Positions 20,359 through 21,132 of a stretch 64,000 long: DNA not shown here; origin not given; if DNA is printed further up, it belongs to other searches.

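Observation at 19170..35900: Lower-GC stress island of about 15 kb bounded by direct repeats of the comM/yifB 3' end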

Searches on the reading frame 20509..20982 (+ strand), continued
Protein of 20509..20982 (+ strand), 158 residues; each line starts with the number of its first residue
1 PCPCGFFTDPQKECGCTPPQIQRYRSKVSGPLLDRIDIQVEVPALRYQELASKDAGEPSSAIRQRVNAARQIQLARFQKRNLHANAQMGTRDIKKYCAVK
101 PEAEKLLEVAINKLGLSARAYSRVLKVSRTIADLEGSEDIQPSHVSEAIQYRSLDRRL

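Call 64: find_homologous_proteins(query=L009:8954-9997:+, max_evalue=1e-40)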
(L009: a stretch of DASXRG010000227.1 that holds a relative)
Query L009:8954-9997:+ (348 aa): 8000 proteins with E <= 1e-40 among 8000 candidates; the best 120 are listed.
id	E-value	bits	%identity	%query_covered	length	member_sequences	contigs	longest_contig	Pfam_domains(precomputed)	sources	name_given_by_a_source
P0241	1.6e-220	749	100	100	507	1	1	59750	PF00158.33,PF13335.13,PF05362.20,PF00493.30,PF05496.19,PF07728.21,PF01078.28,PF13541.13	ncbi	ncbi:MAG TPA: YifB family Mg chelatase-like AAA ATPase [Candidatus Binatia bacterium]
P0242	6.5e-215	731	97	100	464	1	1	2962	PF00158.33,PF13335.13,PF05362.20,PF00493.30,PF05496.19,PF07728.21,PF01078.28,PF13541.13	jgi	jgi:magnesium chelatase family protein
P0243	1.0e-214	730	96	100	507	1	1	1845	PF00158.33,PF13335.13,PF05362.20,PF00493.30,PF05496.19,PF07728.21,PF01078.28,PF13541.13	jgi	jgi:magnesium chelatase family protein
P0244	1.3e-214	730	96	100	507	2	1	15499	PF00158.33,PF13335.13,PF05362.20,PF00493.30,PF05496.19,PF07728.21,PF01078.28,PF13541.13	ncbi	ncbi:MAG: YifB family Mg chelatase-like AAA ATPase [Candidatus Binatia bacterium]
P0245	2.8e-213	725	95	100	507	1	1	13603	PF00158.33,PF13335.13,PF05362.20,PF00493.30,PF05496.19,PF07728.21,PF01078.28,PF13541.13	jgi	jgi:magnesium chelatase family protein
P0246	4.1e-213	725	96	100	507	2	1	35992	PF00158.33,PF13335.13,PF05362.20,PF00493.30,PF05496.19,PF07728.21,PF01078.28,PF13541.13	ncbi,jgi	ncbi:MAG TPA: YifB family Mg chelatase-like AAA ATPase [Candidatus Binatia bacterium]|jgi:magnesium 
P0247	4.5e-213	725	95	100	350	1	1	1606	PF00158.33,PF05362.20,PF05496.19,PF07728.21,PF01078.28,PF13191.13,PF13541.13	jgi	jgi:magnesium chelatase family protein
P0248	5.2e-213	724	95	100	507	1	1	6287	PF00158.33,PF13335.13,PF05362.20,PF05496.19,PF07728.21,PF01078.28,PF13541.13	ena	-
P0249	6.6e-213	724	96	100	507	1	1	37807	PF00158.33,PF13335.13,PF05362.20,PF00493.30,PF05496.19,PF07728.21,PF01078.28,PF13541.13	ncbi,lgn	-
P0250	9.3e-213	724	95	100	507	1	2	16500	PF00158.33,PF13335.13,PF05362.20,PF00493.30,PF05496.19,PF07728.21,PF01078.28,PF13541.13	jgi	jgi:magnesium chelatase family protein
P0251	9.5e-213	724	95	100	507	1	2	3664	PF00158.33,PF13335.13,PF05362.20,PF00493.30,PF05496.19,PF07728.21,PF01078.28,PF13541.13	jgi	jgi:magnesium chelatase family protein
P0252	1.2e-212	723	95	100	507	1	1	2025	PF13335.13,PF05362.20,PF07728.21,PF01078.28,PF13541.13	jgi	jgi:magnesium chelatase family protein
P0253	1.3e-212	723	95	100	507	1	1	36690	PF00158.33,PF13335.13,PF05362.20,PF00493.30,PF05496.19,PF07728.21,PF01078.28,PF13541.13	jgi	jgi:magnesium chelatase family protein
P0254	1.3e-212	723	95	100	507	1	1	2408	PF00158.33,PF13335.13,PF05362.20,PF00493.30,PF05496.19,PF07728.21,PF01078.28,PF13541.13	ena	-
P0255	2.7e-212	722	95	100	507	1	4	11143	PF00158.33,PF13335.13,PF05362.20,PF00493.30,PF05496.19,PF07728.21,PF01078.28,PF13541.13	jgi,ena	-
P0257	2.8e-212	722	95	100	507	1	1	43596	PF00158.33,PF13335.13,PF05362.20,PF00493.30,PF05496.19,PF07728.21,PF01078.28,PF13541.13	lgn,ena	-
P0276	1.5e-203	693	90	100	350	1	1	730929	PF00158.33,PF05362.20,PF00493.30,PF05496.19,PF07728.21,PF01078.28,PF13541.13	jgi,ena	-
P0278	2.5e-203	693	90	100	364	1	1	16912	PF00158.33,PF05362.20,PF00493.30,PF05496.19,PF07728.21,PF01078.28,PF13541.13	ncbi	ncbi:MAG: ATP-dependent protease, partial [Deltaproteobacteria bacterium RIFCSPLOWO2_12_FULL_60_19]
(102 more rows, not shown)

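Call 65: find_encoding_contigs(protein=P0276, flank=10000, max_places=3)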
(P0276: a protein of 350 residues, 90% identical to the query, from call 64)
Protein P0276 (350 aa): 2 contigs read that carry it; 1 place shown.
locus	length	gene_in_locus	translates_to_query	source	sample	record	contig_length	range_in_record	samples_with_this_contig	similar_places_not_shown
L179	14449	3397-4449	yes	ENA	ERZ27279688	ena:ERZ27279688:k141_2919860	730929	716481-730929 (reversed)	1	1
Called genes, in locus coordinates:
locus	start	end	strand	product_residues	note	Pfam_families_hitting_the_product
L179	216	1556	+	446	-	-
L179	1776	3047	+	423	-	-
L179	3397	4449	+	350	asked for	PF05362:Lon_C (weak), PF13541:ChlI, PF00158:Sigma54_activat (faint), PF00493:MCM (faint), PF01078:Mg_chelatase, PF05496:RuvB_N (faint), PF07728:AAA_5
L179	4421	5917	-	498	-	PF00239:Resolvase, PF07508:Recombinase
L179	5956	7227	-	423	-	PF01551:Peptidase_M23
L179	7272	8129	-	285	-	-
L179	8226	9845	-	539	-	PF16927:HisKA_7TM, PF00512:HisKA, PF02518:HATPase_c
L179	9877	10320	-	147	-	PF14518:Haem_oxygenas_2 (weak)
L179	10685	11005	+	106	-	PF13744:HTH_37 (weak), PF13560:HTH_31, PF12844:HTH_19, PF13443:HTH_26, PF01381:HTH_3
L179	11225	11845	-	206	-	PF08238:Sel1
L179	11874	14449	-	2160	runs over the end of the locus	PF03534:SpvB, PF01839:FG-GAP (faint), PF13517:FG-GAP_3, PF12256:TcdB_toxin_midN, PF13517:FG-GAP_3 (weak), PF05593:RHS_repeat (faint)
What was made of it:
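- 20498..20513 (.): attR junction of the large-serine-recombinase element inside comM. The element arm ends ..........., and ATCCCTG (20507-20513) is shared with intact comM. At the left junction in L179, a 350-aa comM 5' fragment is abutted by a 498-aa Resolvase+Recombinase protein (call 65).
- On Large-serine-recombinase integrative element splitting comM: Present at the left junction in L179 (call 65).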

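Call 66: find_encoding_contigs(protein=P0278, flank=10000, max_places=3)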
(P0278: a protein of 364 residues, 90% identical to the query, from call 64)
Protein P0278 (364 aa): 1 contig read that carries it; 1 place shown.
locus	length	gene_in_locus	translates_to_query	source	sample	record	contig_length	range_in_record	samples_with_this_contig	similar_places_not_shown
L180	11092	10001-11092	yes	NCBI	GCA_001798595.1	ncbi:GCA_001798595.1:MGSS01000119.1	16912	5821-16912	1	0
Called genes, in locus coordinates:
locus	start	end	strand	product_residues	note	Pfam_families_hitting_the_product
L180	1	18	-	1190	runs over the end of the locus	PF02811:PHP, PF07733:DNA_pol3_alpha, PF17657:DNA_pol3_finger, PF14579:HHH_6, PF01336:tRNA_anti-codon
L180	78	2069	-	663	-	PF00884:Sulfatase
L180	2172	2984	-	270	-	PF00561:Abhydrolase_1, PF12146:Hydrolase_4, PF12697:Abhydrolase_6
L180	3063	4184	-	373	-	-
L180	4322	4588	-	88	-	-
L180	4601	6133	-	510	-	PF00117:GATase, PF07722:Peptidase_C26 (weak), PF02540:NAD_synthase (faint), PF00958:GMP_synt_C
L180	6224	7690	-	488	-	PF00478:IMPDH, PF00571:CBS, PF03060:NMO (weak), PF00977:His_biosynth (weak), PF01070:FMN_dh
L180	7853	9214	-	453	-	PF01590:GAF, PF13185:GAF_2, PF13492:GAF_3, PF00512:HisKA, PF02518:HATPase_c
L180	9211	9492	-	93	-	-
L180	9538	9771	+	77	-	PF09723:Zn_ribbon_8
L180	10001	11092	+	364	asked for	PF05362:Lon_C, PF13541:ChlI, PF00158:Sigma54_activat (faint), PF00493:MCM (faint), PF01078:Mg_chelatase, PF05496:RuvB_N (faint), PF07728:AAA_5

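Call 72: find_encoding_contigs(protein=P0257, flank=10000, max_places=4)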
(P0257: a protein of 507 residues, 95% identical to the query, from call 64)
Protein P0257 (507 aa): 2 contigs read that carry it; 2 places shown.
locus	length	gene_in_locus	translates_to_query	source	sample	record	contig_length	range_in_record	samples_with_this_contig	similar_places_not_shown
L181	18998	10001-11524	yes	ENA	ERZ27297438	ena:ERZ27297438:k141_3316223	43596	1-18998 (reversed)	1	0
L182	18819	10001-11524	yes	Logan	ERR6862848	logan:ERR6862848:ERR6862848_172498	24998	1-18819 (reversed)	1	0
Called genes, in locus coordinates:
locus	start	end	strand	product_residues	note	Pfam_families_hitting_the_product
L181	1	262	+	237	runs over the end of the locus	PF08241:Methyltransf_11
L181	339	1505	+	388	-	-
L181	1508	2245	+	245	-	PF04794:YdjC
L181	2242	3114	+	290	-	PF04230:PS_pyruv_trans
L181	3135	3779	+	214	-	PF05401:NodS, PF01739:CheR (faint), PF13489:Methyltransf_23, PF00398:RrnaAD (faint), PF13847:Methyltransf_31, PF08241:Methyltransf_11, PF08242:Methyltransf_12, PF13649:Methyltransf_25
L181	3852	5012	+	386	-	PF13524:Glyco_trans_1_2 (weak)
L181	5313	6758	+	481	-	-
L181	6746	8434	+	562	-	PF13231:PMT_2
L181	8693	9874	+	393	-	-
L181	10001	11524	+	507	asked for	PF05362:Lon_C (weak), PF13541:ChlI, PF05496:RuvB_N (faint), PF00158:Sigma54_activat (faint), PF00493:MCM (faint), PF01078:Mg_chelatase, PF07728:AAA_5, PF13335:Mg_chelatase_C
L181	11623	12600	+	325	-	PF14279:HNH_5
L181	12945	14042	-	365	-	PF04326:SLFN_AlbA_2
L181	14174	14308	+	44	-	-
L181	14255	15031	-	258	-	PF06114:Peptidase_M78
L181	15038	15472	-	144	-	-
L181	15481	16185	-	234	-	-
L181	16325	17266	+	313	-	-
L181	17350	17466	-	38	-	-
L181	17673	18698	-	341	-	PF04613:LpxD, PF24894:Hexapep_GlmU (faint), PF25084:LbH_EIF2B (faint), PF14602:Hexapep_2 (faint), PF00132:Hexapep (weak), PF25087:GMPPB_C (weak), PF00132:Hexapep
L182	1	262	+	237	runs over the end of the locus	PF08241:Methyltransf_11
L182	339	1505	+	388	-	-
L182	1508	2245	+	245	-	PF04794:YdjC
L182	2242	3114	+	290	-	PF04230:PS_pyruv_trans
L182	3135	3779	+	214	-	PF05401:NodS, PF01739:CheR (faint), PF13489:Methyltransf_23, PF00398:RrnaAD (faint), PF13847:Methyltransf_31, PF08241:Methyltransf_11, PF08242:Methyltransf_12, PF13649:Methyltransf_25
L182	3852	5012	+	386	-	PF13524:Glyco_trans_1_2 (weak)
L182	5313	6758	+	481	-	-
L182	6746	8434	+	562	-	PF13231:PMT_2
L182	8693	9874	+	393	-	-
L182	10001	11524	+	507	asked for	PF05362:Lon_C (weak), PF13541:ChlI, PF05496:RuvB_N (faint), PF00158:Sigma54_activat (faint), PF00493:MCM (faint), PF01078:Mg_chelatase, PF07728:AAA_5, PF13335:Mg_chelatase_C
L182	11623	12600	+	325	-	PF14279:HNH_5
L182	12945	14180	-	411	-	PF04326:SLFN_AlbA_2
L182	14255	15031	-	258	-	PF06114:Peptidase_M78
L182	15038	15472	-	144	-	-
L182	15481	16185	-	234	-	-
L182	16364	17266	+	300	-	-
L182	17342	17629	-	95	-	-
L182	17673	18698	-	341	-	PF04613:LpxD, PF24894:Hexapep_GlmU (faint), PF25084:LbH_EIF2B (faint), PF14602:Hexapep_2 (faint), PF00132:Hexapep (weak), PF25087:GMPPB_C (weak), PF00132:Hexapep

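Call 73: find_encoding_contigs(protein=P0253, flank=10000, max_places=4)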
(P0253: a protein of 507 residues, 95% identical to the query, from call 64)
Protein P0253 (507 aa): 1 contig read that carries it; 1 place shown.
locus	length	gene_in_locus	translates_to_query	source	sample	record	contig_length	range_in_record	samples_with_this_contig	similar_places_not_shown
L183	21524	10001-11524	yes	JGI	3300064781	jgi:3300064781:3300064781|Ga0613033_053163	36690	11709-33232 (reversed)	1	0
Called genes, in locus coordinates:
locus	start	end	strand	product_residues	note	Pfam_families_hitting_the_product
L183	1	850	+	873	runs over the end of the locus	PF02836:Glyco_hydro_2_C, PF00535:Glycos_transf_2, PF10111:Glyco_tranf_2_2 (weak), PF13641:Glyco_tranf_2_3, PF13632:Glyco_trans_2_3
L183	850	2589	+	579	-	PF00664:ABC_membrane, PF02463:SMC_N (weak), PF00005:ABC_tran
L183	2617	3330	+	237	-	PF13489:Methyltransf_23 (weak), PF08241:Methyltransf_11, PF13649:Methyltransf_25 (weak), PF13847:Methyltransf_31 (faint)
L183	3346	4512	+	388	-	-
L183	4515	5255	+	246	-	PF04794:YdjC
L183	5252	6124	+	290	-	PF04230:PS_pyruv_trans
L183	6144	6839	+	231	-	PF05401:NodS, PF13489:Methyltransf_23, PF13847:Methyltransf_31, PF08241:Methyltransf_11, PF08242:Methyltransf_12, PF13649:Methyltransf_25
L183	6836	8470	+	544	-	PF00657:Lipase_GDSL (faint), PF13472:Lipase_GDSL_2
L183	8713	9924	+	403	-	-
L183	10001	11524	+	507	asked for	PF05362:Lon_C (weak), PF13541:ChlI, PF05496:RuvB_N (faint), PF00158:Sigma54_activat (faint), PF00493:MCM (faint), PF01078:Mg_chelatase, PF07728:AAA_5, PF13335:Mg_chelatase_C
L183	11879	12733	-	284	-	PF04909:Amidohydro_2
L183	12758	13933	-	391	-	PF02515:CoA_transf_3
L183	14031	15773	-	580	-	PF02538:Hydantoinase_B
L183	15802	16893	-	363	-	PF02538:Hydantoinase_B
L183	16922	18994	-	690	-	PF05378:Hydant_A_N, PF01968:Hydantoinase_A, PF19278:Hydant_A_C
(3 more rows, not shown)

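Call 75: search_protein_families(library=pfam, proteins=[L181:11623-12600:+, L181:12945-14042:-, L181:14255-15031:-, L181:15038-15472:-, L181:15481-16185:-, L181:16325-17266:+, L181:8693-9874:+], max_evalue=0.1)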
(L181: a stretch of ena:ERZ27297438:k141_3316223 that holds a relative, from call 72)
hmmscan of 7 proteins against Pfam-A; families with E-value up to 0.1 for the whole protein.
L181:11623-12600:+ (325 aa): 2 families
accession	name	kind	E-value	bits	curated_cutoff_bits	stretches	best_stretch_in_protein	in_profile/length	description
PF14279.12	HNH_5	-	8.3e-11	42.1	27.5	1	5-56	1-54/56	HNH endonuclease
PF21882.2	Gp53-like_C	-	0.084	13.8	24.9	0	195-237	8-43/84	Putative tail fiber protein gp53-like, C-terminal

L181:12945-14042:- (365 aa): 2 families
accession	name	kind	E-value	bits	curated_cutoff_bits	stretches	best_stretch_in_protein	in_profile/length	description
PF04326.19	SLFN_AlbA_2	-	5.6e-09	37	25.3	1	1-97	27-116/118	Schlafen, AlbA_2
PF02979.21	NHase_alpha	-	0.0035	17.2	27.2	1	93-179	34-113/184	Nitrile hydratase, alpha chain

L181:14255-15031:- (258 aa): 2 families
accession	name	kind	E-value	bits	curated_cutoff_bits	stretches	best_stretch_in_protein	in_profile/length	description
PF06114.19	Peptidase_M78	-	9.5e-15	54.9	22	1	39-157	9-121/123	IrrE N-terminal-like domain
PF23839.1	DUF7209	-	0.062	13.4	27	1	49-84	39-74/77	Family of unknown function (DUF7209)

L181:15038-15472:- (144 aa): 4 families
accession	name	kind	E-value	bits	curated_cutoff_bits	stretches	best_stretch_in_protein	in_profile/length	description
PF05099.18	TerB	-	0.0057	17.4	24.4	1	69-135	19-84/118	Tellurite resistance protein TerB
PF17835.6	NOG1_N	-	0.007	16.9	22.9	1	52-125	12-86/160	NOG1 N-terminal helical domain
PF21403.4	OTU1_UBXL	-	0.025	15.6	22.7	0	87-101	21-35/49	OTU1, UBXL domain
PF18491.7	SRA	-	0.038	14.4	30.2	1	16-95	3-79/145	SET and RING associated domain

L181:15481-16185:- (234 aa): 0 families

L181:16325-17266:+ (313 aa): 0 families

L181:8693-9874:+ (393 aa): 0 families

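Call 84: search_protein_families(library=padloc, proteins=[L181:11623-12600:+, L181:12945-14042:-, L181:14255-15031:-, L181:15038-15472:-, L181:15481-16185:-, L181:16325-17266:+], max_evalue=0.01)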
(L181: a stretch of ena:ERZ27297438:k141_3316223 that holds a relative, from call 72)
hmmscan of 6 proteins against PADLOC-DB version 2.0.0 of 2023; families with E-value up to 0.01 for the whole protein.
L181:11623-12600:+ (325 aa): 0 families

L181:12945-14042:- (365 aa): 0 families

L181:14255-15031:- (258 aa): 17 families
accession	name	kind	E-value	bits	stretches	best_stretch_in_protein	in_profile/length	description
PDLC04141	capP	-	4.8e-56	188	1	8-255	7-242/242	capP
PDLC03949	RmrA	-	3.9e-09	33.8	1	70-159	188-263/363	-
PDLC03954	RmrA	-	8.2e-09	32.8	1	70-158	207-287/380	-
PDLC03945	RmrA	-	1.5e-08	32.2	1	70-152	207-284/394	-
PDLC03948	RmrA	-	1.6e-08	31.9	1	68-157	204-285/397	-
PDLC03944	RmrA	-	2.4e-08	31.5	1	68-157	196-279/384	-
PDLC03952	RmrA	-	7.2e-07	26.4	1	69-157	218-298/395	-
PDLC03953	RmrA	-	8.4e-07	26.5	1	62-124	198-247/373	-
PDLC03947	RmrA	-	8.5e-07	26.1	1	68-155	205-284/383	-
PDLC03951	RmrA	-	1e-06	26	1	70-157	204-281/400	-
PDLC03946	RmrA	-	2.3e-05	21.3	1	70-128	189-235/357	-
PDLC03982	PD-Lambda-2_B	-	7.3e-05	20.2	1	73-149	292-364/402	-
PDLC03943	RmrA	-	7.9e-05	19.9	1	69-151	190-262/370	-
PDLC04776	PDC-M69B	-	0.00043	18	1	72-147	82-160/272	-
PDLC03956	RmrA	-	0.0017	15.5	1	70-157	205-282/399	-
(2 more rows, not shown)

L181:15038-15472:- (144 aa): 2 families
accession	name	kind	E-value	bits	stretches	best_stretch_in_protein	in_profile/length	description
PDLC01997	SAVED1--SAVED_HNH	-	0.0077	13.7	1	54-99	88-132/368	-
PDLC00746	Effector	-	0.0092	13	0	55-89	101-135/389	Endonuclease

L181:15481-16185:- (234 aa): 0 families

L181:16325-17266:+ (313 aa): 2 families
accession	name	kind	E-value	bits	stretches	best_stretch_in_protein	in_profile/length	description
PDLC00867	E2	-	0.00021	19.2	1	164-223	80-143/145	E2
PDLC00858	E2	-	0.0022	16.2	1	170-223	81-135/148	E2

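Call 86: search_protein_families(library=phrogs, proteins=[L181:16325-17266:+, L181:15481-16185:-], max_evalue=0.01)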
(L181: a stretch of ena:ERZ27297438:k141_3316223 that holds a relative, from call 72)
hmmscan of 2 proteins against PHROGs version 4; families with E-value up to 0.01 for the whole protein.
L181:16325-17266:+ (313 aa): 0 families

L181:15481-16185:- (234 aa): 0 families
